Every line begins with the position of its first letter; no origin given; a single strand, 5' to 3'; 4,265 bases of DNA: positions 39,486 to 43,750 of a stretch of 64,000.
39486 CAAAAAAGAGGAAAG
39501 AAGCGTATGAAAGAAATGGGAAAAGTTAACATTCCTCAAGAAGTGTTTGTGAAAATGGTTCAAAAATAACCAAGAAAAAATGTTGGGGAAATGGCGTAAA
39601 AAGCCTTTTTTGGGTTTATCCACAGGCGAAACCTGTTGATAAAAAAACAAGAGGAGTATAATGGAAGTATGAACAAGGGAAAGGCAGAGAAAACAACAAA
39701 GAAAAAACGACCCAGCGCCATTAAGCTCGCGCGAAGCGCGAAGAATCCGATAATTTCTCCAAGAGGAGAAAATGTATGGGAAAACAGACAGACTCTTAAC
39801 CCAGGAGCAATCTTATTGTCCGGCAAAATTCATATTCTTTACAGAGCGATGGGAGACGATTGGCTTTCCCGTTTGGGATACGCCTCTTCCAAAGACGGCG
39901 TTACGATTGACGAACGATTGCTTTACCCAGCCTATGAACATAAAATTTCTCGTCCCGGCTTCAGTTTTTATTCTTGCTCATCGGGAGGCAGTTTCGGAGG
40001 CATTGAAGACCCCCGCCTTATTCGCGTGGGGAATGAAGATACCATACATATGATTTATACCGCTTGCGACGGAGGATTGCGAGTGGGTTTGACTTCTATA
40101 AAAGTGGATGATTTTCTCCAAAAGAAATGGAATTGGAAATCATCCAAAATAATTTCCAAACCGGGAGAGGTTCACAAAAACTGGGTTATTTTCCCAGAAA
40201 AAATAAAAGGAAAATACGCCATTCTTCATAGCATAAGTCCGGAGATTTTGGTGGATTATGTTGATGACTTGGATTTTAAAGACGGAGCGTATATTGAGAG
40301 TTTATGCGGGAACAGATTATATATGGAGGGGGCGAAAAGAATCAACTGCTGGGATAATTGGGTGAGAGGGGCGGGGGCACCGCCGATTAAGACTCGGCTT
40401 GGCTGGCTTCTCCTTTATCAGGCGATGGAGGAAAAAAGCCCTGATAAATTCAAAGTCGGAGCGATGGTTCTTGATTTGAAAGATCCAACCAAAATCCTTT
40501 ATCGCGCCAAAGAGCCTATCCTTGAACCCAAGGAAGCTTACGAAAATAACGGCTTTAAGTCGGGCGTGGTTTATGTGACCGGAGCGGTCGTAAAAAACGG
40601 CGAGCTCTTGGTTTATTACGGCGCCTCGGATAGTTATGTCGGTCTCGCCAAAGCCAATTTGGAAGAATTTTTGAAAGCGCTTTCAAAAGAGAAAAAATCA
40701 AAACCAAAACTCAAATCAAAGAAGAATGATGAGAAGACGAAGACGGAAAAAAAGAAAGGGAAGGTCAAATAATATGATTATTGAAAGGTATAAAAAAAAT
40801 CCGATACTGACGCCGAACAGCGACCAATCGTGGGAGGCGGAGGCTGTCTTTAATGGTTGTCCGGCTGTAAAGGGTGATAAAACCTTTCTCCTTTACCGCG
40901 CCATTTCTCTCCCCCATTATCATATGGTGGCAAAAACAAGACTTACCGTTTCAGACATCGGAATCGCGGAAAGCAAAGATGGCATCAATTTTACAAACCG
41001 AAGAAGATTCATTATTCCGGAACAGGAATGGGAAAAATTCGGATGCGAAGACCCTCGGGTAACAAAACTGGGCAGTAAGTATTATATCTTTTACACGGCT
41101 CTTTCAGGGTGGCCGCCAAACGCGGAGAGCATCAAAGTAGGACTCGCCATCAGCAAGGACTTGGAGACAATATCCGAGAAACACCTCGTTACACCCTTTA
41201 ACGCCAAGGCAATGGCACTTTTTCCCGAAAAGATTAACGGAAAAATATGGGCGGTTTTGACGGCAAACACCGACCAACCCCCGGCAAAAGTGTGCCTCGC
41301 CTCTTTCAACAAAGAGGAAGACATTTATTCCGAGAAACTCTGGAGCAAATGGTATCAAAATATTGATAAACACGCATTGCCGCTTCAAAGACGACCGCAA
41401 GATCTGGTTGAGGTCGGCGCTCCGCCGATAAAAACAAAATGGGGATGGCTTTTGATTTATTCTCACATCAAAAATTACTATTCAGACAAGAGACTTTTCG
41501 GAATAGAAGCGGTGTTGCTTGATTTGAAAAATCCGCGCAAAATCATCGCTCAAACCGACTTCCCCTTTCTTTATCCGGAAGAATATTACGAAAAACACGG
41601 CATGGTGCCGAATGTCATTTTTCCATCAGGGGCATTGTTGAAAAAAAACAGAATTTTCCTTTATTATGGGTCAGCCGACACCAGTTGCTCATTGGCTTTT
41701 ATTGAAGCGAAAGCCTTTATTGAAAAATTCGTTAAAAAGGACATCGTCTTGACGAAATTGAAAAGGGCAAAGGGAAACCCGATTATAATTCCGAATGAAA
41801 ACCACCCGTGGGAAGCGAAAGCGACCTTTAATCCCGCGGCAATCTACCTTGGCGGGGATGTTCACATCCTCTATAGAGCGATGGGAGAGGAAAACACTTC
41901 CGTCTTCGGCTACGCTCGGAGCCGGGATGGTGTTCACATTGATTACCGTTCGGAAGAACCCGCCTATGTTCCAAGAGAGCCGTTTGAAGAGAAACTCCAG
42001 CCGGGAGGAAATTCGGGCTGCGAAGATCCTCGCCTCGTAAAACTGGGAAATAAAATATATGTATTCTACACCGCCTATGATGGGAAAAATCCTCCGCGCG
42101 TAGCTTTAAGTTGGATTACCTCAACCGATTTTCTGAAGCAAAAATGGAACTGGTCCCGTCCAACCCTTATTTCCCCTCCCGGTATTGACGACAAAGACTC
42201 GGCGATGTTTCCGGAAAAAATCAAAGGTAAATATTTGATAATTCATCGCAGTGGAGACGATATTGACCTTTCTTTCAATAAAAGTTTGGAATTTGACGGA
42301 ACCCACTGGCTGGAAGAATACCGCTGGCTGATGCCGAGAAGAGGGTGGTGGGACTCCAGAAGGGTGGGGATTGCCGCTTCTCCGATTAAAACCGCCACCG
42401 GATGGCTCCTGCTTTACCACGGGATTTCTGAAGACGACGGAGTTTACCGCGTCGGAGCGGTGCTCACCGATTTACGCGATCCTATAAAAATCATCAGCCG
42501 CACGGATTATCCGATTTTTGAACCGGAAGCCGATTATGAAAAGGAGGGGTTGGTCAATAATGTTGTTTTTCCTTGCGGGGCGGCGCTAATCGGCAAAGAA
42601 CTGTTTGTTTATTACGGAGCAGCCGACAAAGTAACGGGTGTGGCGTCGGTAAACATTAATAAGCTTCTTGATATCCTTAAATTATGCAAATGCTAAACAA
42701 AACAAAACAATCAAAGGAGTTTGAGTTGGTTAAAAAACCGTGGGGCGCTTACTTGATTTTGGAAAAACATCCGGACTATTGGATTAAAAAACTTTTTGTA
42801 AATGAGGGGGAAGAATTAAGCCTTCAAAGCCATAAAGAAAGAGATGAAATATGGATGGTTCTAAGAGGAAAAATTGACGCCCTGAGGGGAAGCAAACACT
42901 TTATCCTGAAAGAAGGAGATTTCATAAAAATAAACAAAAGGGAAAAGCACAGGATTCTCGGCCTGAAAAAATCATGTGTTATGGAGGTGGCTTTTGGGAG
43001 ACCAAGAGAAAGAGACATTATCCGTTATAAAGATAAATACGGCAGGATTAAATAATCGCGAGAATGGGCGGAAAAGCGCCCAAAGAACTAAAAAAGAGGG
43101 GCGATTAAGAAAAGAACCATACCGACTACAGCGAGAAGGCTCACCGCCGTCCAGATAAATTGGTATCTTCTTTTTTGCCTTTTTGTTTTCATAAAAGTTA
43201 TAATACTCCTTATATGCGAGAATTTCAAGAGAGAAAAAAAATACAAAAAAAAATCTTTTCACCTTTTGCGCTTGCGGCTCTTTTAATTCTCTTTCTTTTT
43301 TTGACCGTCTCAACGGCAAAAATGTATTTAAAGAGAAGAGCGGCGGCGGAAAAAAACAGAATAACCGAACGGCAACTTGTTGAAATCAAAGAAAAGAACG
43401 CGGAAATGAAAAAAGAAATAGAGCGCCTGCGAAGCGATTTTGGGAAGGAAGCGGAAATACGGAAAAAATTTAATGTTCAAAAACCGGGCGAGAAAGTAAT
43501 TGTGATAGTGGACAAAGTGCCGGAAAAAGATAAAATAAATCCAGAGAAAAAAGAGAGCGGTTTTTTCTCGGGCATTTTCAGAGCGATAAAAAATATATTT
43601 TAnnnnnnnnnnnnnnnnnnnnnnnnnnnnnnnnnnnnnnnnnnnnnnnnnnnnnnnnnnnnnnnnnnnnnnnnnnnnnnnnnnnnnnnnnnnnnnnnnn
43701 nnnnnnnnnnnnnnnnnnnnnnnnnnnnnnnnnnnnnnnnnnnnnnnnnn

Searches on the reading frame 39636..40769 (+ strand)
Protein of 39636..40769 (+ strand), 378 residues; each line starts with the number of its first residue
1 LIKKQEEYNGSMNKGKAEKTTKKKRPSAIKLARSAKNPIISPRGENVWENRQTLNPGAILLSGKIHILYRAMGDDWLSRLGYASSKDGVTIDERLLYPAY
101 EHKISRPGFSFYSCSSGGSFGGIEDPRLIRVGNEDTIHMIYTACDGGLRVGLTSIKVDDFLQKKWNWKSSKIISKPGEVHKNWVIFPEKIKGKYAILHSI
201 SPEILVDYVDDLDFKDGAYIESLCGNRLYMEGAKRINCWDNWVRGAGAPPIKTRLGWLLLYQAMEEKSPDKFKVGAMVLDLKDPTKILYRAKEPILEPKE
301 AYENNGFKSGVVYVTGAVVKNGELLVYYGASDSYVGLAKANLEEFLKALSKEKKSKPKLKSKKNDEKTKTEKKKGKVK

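Call 46: search_protein_families(library=pfam, proteins=[window:39636-40769:+], max_evalue=0.001)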
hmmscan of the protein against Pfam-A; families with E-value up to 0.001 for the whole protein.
window:39636-40769:+ (378 aa): 1 family
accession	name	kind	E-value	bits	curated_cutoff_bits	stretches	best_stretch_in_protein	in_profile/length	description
PF04041.19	Glyco_hydro_130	-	5.2e-38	131.2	26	1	38-349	26-318/320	beta-1,4-mannooligosaccharide phosphorylase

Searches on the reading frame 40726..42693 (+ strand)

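Call 46: search_protein_families(library=pfam, proteins=[window:40726-42693:+], max_evalue=0.001)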
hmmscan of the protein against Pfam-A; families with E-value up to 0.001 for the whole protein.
window:40726-42693:+ (656 aa): 1 family
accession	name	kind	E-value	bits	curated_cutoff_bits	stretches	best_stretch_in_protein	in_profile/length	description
PF04041.19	Glyco_hydro_130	-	8.2e-104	347.4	26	2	337-652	7-319/320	beta-1,4-mannooligosaccharide phosphorylase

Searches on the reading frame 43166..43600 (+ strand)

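Call 46: search_protein_families(library=pfam, proteins=[window:43166-43600:+], max_evalue=0.001)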
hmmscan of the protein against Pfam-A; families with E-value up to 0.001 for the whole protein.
window:43166-43600:+ (145 aa): 1 family
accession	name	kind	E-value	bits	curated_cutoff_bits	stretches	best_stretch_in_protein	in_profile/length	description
PF04977.20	DivIC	-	2.4e-10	40.5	28.9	1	39-117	1-80/80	Septum formation initiator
